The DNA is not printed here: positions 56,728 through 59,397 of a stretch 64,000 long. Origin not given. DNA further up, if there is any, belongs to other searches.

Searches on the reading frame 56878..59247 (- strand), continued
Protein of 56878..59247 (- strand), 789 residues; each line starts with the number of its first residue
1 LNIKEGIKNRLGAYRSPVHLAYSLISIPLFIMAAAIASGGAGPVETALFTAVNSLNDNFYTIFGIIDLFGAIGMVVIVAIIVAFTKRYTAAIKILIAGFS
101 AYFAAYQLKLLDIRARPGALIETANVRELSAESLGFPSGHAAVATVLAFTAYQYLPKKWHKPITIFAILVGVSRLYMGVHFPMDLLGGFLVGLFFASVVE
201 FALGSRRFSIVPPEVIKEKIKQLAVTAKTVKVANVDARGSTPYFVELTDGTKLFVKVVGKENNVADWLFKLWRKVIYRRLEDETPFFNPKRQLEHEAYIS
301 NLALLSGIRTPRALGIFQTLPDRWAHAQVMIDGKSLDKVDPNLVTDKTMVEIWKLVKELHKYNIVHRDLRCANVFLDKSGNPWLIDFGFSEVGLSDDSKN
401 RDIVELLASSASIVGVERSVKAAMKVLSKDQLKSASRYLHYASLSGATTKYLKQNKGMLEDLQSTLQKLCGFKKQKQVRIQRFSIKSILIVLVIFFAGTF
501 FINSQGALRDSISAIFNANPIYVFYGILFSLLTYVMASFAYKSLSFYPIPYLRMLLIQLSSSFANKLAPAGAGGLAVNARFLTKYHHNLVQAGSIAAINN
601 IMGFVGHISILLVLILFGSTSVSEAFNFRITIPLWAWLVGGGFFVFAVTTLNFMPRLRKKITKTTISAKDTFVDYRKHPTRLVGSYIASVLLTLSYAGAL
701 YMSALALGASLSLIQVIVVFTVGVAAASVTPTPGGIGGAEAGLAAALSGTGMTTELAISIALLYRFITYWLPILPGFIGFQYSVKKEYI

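Call 18: find_related_loci(query=A1, collection=genome_contigs, flank=10000)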
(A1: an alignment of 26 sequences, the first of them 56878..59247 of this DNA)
Query A1 (789 aa) in genome_contigs; peptide patterns used: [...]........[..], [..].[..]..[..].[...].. (x = any residue, [..] = any of these).
600 stretches matched a pattern (row limit reached: there are more); 470 encode a relative of the query (tblastn E <= 1e-3); the best 80 are kept; 80 distinct loci.
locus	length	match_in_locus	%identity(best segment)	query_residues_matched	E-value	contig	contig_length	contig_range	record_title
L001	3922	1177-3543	59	2-789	0e+0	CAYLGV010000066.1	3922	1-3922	MAG TPA_asm: uncultured Candidatus Saccharibacteria bacterium isolate SRP296810_co1_372 genome assembly, contig: NODE_34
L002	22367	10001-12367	55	1-789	0e+0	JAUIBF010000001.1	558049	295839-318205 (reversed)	MAG: bacterium isolate 6_bin.26 NODE_14_length_558049_cov_2.079846, whole genome shotgun sequence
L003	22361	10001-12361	45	1-789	0e+0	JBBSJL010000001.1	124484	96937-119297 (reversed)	MAG: Candidatus Saccharimonadales bacterium isolate LS4_metabat2.004 LS4_metabat2.004_K_211834_L_124484_cov_12.0207, who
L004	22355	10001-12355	46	3-789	0e+0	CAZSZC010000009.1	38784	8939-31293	MAG TPA_asm: uncultured Candidatus Saccharibacteria bacterium isolate SRP298887_co1_348 genome assembly, contig: NODE_77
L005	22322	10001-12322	45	8-783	0e+0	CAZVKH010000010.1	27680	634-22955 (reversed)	MAG TPA_asm: uncultured Candidatus Saccharibacteria bacterium isolate SRP296810_co1_118 genome assembly, contig: NODE_15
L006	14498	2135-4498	44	1-789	0e+0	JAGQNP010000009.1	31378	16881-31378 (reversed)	MAG: Candidatus Saccharibacteria bacterium isolate HKST-UBA71 NODE_9_length_31378_cov_3.160666, whole genome shotgun seq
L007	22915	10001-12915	44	1-789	0e+0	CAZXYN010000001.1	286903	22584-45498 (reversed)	MAG TPA_asm: uncultured Candidatus Saccharibacteria bacterium isolate SRP344714_co2_374 genome assembly, contig: NODE_61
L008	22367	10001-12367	57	2-789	0e+0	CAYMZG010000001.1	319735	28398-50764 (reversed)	MAG TPA_asm: uncultured Candidatus Saccharibacteria bacterium isolate SRP298887_co1_121 genome assembly, contig: NODE_5_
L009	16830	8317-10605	40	17-780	6e-170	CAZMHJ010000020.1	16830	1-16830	MAG TPA_asm: uncultured Candidatus Saccharibacteria bacterium isolate SRP170004_co1_605 genome assembly, contig: NODE_53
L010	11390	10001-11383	49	14-474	2e-142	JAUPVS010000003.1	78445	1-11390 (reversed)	MAG: Patescibacteria group bacterium isolate erpe_2018_sw_33hr_WHONDRS-SW48-000096_A_bin.23 scaffold_15, whole genome sh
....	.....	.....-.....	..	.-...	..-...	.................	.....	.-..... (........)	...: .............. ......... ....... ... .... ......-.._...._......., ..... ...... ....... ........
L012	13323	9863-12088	34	44-789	1e-116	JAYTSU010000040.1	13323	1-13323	MAG: Candidatus Saccharibacteria bacterium isolate GFS_5273 GFS_5273_39, whole genome shotgun sequence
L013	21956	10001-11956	36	137-789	5e-116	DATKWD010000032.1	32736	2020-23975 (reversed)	MAG TPA_asm: Acidimicrobiales bacterium isolate SMAG_U14153 k141_1772143, whole genome shotgun sequence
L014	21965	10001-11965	36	133-789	4e-114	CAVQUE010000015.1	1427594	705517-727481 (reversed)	MAG: uncultured Acidimicrobiaceae bacterium isolate MFD09964.bin.2.87 genome assembly, contig: contig_9939, whole genome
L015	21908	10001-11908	36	154-789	5e-113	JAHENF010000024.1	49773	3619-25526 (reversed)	MAG: Ilumatobacteraceae bacterium isolate Ww99 NODE_1027_length_49773_cov_14.318819, whole genome shotgun sequence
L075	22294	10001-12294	33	24-789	8e-86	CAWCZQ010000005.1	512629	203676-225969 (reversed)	MAG: uncultured Candidatus Saccharibacteria bacterium isolate MFD01721.bin.1.119 genome assembly, contig: contig_52470,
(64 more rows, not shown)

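Call 21: find_encoding_contigs(protein=P0001, flank=10000, max_places=3)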
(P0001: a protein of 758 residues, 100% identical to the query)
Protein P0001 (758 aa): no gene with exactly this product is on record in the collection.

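Call 22: find_encoding_contigs(protein=P0002, flank=10000, max_places=4)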
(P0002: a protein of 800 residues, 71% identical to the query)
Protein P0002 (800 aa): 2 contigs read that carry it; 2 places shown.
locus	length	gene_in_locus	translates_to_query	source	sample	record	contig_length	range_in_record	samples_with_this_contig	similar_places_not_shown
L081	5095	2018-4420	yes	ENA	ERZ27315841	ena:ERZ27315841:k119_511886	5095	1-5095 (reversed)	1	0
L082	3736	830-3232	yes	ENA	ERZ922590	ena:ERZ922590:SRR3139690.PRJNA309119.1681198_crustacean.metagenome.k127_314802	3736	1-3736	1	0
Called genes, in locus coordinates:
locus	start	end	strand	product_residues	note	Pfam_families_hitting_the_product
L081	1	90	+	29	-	?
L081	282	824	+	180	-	PF03729:DUF308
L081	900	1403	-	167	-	-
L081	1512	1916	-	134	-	PF23636:DUF7144 (faint)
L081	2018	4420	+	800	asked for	PF14378:PAP2_3 (weak), PF01569:PAP2, PF00069:Pkinase, PF03706:LPG_synthase_TM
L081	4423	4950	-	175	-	PF09419:PGP_phosphatase (faint), PF00702:Hydrolase (faint), PF13242:Hydrolase_like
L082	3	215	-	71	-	?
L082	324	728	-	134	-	PF23636:DUF7144 (faint)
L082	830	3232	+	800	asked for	PF14378:PAP2_3 (weak), PF01569:PAP2, PF00069:Pkinase, PF03706:LPG_synthase_TM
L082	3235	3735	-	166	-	?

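Call 23: find_encoding_contigs(protein=P0003, flank=10000, max_places=4)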
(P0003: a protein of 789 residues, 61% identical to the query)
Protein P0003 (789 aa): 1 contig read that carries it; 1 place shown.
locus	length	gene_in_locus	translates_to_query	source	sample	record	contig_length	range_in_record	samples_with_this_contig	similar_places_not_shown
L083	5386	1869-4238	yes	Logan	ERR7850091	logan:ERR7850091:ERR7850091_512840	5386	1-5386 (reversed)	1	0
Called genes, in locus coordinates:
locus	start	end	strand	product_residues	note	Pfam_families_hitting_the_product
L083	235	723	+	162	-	PF00293:NUDIX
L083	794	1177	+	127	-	-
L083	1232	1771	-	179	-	PF08002:DUF1697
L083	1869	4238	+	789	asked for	PF01569:PAP2, PF00069:Pkinase, PF03706:LPG_synthase_TM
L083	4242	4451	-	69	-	PF13443:HTH_26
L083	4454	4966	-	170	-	PF11188:DUF2975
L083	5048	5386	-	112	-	?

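Call 39: search_solved_structures(query=window:56878-59247:-, max_evalue=0.01)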
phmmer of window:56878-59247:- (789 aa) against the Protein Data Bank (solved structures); distinct sequences matched with E-value up to 0.01: 86 (the best 60 are shown).
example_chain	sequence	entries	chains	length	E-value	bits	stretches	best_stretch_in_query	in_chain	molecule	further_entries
5jki_A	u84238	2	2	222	3.1e-09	39.2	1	25-199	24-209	Putative lipid phosphate phosphatase YodM | Phosphatidylglycerophosphatase B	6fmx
6ebu_A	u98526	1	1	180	1e-08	37.5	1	53-196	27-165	LpxE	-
2phk_A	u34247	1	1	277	4.1e-05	25.6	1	345-399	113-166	PHOSPHORYLASE KINASE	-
1phk_A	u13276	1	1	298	4.6e-05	25.4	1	345-399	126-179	PHOSPHORYLASE KINASE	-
1ql6_A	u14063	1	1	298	6e-05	25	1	345-390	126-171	PHOSPHORYLASE KINASE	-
8jfk_C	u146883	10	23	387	7.4e-05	24.7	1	345-390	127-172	Phosphorylase b kinase gamma catalytic chain, skeletal muscle/heart isoform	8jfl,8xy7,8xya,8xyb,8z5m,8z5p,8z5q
6b3e_A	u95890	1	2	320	0.00012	24.1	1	351-399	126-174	Cyclin-dependent kinase 12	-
4un0_C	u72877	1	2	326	0.00012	24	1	351-399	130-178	CYCLIN-DEPENDENT KINASE 12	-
4cxa_A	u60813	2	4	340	0.00013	23.9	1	351-399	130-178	CYCLIN-DEPENDENT KINASE 12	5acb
9jk1_A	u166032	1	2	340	0.00013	23.9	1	351-399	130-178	Cyclin-dependent kinase 12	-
6td3_B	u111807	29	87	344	0.00013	23.9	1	351-399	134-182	Cyclin-dependent kinase 12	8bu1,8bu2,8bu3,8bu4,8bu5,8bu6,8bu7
4nst_A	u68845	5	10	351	0.00014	23.9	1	351-399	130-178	Cyclin-dependent kinase 12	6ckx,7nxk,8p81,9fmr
3aln_A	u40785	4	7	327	0.00041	22.3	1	336-402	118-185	Dual specificity mitogen-activated protein kinase kinase 4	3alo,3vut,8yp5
8v5h_A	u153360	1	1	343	0.00061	21.7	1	349-404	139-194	Serine/threonine-protein kinase greatwall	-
1vzo_A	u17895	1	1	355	0.00062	21.7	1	351-399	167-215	RIBOSOMAL PROTEIN S6 KINASE ALPHA 5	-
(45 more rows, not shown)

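Call 42: list_cluster_members(proteins=[P0001, P0121, P0133, P0141])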
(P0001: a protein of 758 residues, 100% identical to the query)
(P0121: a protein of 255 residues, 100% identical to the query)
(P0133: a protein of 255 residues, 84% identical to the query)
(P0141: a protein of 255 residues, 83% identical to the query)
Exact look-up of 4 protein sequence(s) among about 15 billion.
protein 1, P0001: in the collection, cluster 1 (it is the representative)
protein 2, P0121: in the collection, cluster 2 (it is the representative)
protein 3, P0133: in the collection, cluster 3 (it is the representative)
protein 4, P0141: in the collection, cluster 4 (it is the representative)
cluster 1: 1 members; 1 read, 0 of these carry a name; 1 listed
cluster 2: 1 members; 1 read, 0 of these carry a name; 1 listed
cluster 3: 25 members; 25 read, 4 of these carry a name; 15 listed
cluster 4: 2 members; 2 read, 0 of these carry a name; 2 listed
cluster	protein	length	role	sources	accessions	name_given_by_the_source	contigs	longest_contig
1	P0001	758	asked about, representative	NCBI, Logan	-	-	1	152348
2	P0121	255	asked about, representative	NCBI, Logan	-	-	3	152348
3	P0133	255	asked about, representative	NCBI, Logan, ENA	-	-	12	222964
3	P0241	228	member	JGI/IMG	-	hypothetical protein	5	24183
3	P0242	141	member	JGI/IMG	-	hypothetical protein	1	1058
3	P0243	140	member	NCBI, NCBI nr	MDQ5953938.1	MAG: hypothetical protein QG647_674 [Patescibacteria group bacterium] | hypothetical protein [Patescibacteria group bacterium]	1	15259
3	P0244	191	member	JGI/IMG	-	hypothetical protein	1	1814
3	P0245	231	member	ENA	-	-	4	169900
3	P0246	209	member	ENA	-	-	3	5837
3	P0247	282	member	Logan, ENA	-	-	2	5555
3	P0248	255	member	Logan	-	-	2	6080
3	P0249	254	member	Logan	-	-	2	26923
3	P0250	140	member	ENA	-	-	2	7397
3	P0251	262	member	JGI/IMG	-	-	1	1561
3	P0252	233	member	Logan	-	-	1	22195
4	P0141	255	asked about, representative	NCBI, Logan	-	-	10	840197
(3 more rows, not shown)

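Call 62: predict_structure(alignment_id=A2)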
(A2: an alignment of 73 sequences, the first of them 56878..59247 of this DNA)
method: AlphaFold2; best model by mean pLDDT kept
length: 789 residues; sequences in the alignment: 73
mean_pLDDT: 88.5   pTM: 0.63
mean pLDDT of the five models: 88.5, 87.0, 86.4, 85.4, 85.2
residues with pLDDT >= 90: 457; 70-90: 280; 50-70: 51; < 50: 1
segments of 3 or more residues with pLDDT < 50: none
pLDDT, mean of each block of 10 residues (from residue 1): 76 83 93 92 89 94 95 96 90 96 95 87 84 83 96 85 96 95 97 96 77 94 95 82 95 93 78 64 72 93 96 95 93 93 94 97 92 94 92 88 95 95 97 94 86 92 95 87 67 69 67 80 97 96 93 95 83 88 91 90 90 81 63 80 88 86 82 88 95 96 95 90 84 76 88 87 91 90 88
secondary structure, 60 per line:
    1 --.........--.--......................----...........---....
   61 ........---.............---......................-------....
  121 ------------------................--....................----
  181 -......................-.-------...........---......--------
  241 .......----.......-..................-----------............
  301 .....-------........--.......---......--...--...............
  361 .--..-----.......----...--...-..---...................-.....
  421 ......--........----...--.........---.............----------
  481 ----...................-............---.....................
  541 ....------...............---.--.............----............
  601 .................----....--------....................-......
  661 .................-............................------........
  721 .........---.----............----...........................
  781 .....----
elements in order (helices of 4 or more, strands of 3 or more residues): H3-11 H17-38 H43-53 H57-68 H72-84 H88-109 H117-120 H139-154 H157-176 H182-203 H213-223 E227-232 E241-247 E252-258 H260-277 H289-305 E313-320 E323-329 E333-335 H346-361 E374-377 E382-384 H396-414 H416-426 H429-436 H446-454 H458-470 H485-503 H505-516 H520-544 H551-565 H572-584 H589-617 H622-625 H634-653 H655-677 H679-706 H713-729 H738-749 H754-785

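Call 65: fold_search(model_id=the predicted structure, library=pdb)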
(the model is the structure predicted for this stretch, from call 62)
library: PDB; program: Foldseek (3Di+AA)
matches with E <= 10: 1998; with E <= 0.001: 1660
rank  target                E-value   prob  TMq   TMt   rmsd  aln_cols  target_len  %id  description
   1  8sam_A                1.6e-06  1.00  0.18  0.17  14.2       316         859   16  Crystal structure of class III lanthipeptide synthetase LP-GS-ThurKC in complex with ATP (released 2023-10-11)
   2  5cy3                  4.5e-06  1.00  0.19  0.48  10.4       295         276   16  SYK catalytic domain complexed with a potent and orally bioavailable benzisothiazole inhibitor (released 2015-09-23)
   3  5dzc                  4.9e-06  1.00  0.18  0.17  14.2       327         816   15  Crystal structure of the cGMP-dependent protein kinase PKG from Plasmodium Vivax - AMPPNP bound (released 2015-10-14)
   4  5t68_A                5.4e-06  1.00  0.18  0.48  10.1       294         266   14  Crystal structure of Syk catalytic domain in complex with a furo[3,2-d]pyrimidine (released 2016-10-26)
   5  7wj7_A                5.4e-06  1.00  0.18  0.50   8.9       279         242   15  Crystal Structure of the Kinase Domain with Adenosine of a Class III Lanthipeptide Synthetase CurKC (released 2022-11-09)
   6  4ztn_C                5.4e-06  1.00  0.17  0.43   9.9       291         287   13  Irak4-inhibitor co-structure (released 2015-09-02)
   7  9na2_A                5.4e-06  1.00  0.17  0.40   9.8       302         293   12  IRAK4 in Complex with Compound 9 (released 2025-05-28)
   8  9r9j_D                5.8e-06  1.00  0.18  0.45   9.5       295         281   12  IRAK4 in complex with inhibitor (released 2025-10-01)
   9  7wj6_A                5.8e-06  1.00  0.18  0.50   9.0       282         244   15  Crystal Structure of the Kinase Domain of a Class III Lanthipeptide Synthetase CurKC (released 2022-11-09)
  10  9r9k_D                5.8e-06  1.00  0.17  0.42  10.4       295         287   12  IRAK4 in complex with inhibitor (released 2025-10-01)
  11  8bik_A                7.2e-06  1.00  0.16  0.26  11.4       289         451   16  Crystal structure of human AMPK heterotrimer in complex with allosteric activator C455 (released 2024-05-15)
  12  8em8_A                7.5e-06  1.00  0.18  0.19  12.2       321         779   16  Co-crystal structure of the cGMP-dependent protein kinase PKG from Plasmodium falciparum in complex with RY-1-165 (released 2022-11-02)
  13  6c9f_A                7.5e-06  1.00  0.17  0.32  11.3       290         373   16  AMP-activated protein kinase bound to pharmacological activator R734 (released 2018-11-28)
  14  6b2e_A                7.5e-06  1.00  0.17  0.27  11.4       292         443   15  Structure of full length human AMPK (a2b2g1) in complex with a small molecule activator SC4. (released 2018-04-25)
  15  7vbt_A                7.9e-06  1.00  0.18  0.42  12.9       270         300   17  Crystal structure of RIOK2 in complex with CQ211 (released 2022-07-06)
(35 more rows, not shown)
